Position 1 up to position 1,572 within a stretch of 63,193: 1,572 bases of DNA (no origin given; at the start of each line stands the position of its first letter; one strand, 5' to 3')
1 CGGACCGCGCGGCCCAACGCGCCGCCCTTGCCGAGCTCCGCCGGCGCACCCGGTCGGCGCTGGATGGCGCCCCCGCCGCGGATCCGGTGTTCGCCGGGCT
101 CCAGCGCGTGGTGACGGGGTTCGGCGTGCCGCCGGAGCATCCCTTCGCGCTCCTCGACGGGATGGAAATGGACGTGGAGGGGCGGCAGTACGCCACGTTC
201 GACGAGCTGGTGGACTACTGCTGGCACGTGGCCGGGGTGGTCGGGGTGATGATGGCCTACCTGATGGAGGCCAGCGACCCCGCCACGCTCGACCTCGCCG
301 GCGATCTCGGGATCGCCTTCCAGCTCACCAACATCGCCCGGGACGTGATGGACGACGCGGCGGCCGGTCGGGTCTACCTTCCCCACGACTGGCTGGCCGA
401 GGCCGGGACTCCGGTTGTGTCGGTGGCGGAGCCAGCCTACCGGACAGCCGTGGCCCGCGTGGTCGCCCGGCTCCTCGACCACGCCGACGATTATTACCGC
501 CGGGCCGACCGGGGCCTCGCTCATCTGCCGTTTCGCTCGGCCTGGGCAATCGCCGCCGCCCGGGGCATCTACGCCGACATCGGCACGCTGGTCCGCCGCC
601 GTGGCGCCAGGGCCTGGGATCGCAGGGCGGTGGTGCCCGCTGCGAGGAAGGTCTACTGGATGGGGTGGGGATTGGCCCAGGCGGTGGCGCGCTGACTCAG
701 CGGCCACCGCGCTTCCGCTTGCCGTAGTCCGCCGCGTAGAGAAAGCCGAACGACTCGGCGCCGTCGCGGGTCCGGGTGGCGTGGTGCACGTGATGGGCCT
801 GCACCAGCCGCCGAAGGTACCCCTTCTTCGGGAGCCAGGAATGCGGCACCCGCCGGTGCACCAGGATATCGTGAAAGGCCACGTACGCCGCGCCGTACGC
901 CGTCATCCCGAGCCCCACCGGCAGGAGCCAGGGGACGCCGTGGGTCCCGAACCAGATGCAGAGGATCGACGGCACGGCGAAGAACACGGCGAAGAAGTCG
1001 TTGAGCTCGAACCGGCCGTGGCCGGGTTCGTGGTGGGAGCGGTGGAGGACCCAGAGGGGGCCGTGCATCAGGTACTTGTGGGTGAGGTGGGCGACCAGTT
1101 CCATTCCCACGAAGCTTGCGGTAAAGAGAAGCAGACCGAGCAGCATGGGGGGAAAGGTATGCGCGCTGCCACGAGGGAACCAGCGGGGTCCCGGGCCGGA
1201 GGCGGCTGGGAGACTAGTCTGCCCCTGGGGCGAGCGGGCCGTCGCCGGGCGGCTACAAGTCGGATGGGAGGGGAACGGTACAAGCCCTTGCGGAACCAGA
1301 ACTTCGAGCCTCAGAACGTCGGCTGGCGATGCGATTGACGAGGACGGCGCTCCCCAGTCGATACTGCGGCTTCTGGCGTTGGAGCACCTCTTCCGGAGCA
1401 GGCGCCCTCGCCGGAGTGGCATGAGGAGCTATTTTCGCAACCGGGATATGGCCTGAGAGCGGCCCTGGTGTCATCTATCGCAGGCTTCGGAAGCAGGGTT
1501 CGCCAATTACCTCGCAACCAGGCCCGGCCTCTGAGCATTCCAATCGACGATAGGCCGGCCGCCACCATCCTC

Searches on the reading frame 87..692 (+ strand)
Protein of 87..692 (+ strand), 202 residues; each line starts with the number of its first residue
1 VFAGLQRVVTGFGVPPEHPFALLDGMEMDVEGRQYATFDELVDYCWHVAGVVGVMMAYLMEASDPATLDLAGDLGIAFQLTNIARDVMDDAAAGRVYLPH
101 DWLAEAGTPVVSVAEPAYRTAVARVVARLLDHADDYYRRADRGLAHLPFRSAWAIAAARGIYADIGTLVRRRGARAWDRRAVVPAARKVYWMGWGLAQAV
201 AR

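Call 13: search_protein_families(library=pfam, proteins=[window:87-692:+], max_evalue=0.001)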
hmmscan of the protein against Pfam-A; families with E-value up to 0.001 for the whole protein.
window:87-692:+ (202 aa): 1 family
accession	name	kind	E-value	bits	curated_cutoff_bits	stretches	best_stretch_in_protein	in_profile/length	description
PF00494.24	SQS_PSY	-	2.6e-51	175.3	26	1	2-186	74-262/263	Squalene/phytoene synthase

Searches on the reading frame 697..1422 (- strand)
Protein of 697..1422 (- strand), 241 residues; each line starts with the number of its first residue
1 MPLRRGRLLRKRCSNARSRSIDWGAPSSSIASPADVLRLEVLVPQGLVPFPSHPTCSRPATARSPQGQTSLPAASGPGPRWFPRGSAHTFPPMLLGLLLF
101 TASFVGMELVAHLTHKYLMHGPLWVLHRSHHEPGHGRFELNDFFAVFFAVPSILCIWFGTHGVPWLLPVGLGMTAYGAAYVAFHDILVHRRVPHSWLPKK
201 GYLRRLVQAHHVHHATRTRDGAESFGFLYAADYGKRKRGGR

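Call 13: search_protein_families(library=pfam, proteins=[window:697-1422:-], max_evalue=0.001)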
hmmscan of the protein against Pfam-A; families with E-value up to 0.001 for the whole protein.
window:697-1422:- (241 aa): 1 family
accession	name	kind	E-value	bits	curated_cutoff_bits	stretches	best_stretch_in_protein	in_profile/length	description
PF04116.19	FA_hydroxylase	-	3.5e-08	34.4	31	1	102-227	3-121/132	Fatty acid hydroxylase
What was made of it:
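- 697..1104 (-): Left flank: fatty-acid-hydroxylase-family gene. By comparison with the relative it is probably 135 aa; the ORF extension to 1422 runs into the inserted DNA. Pfam hit lies in aa 102-227 of the 241-aa ORF (call 13).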
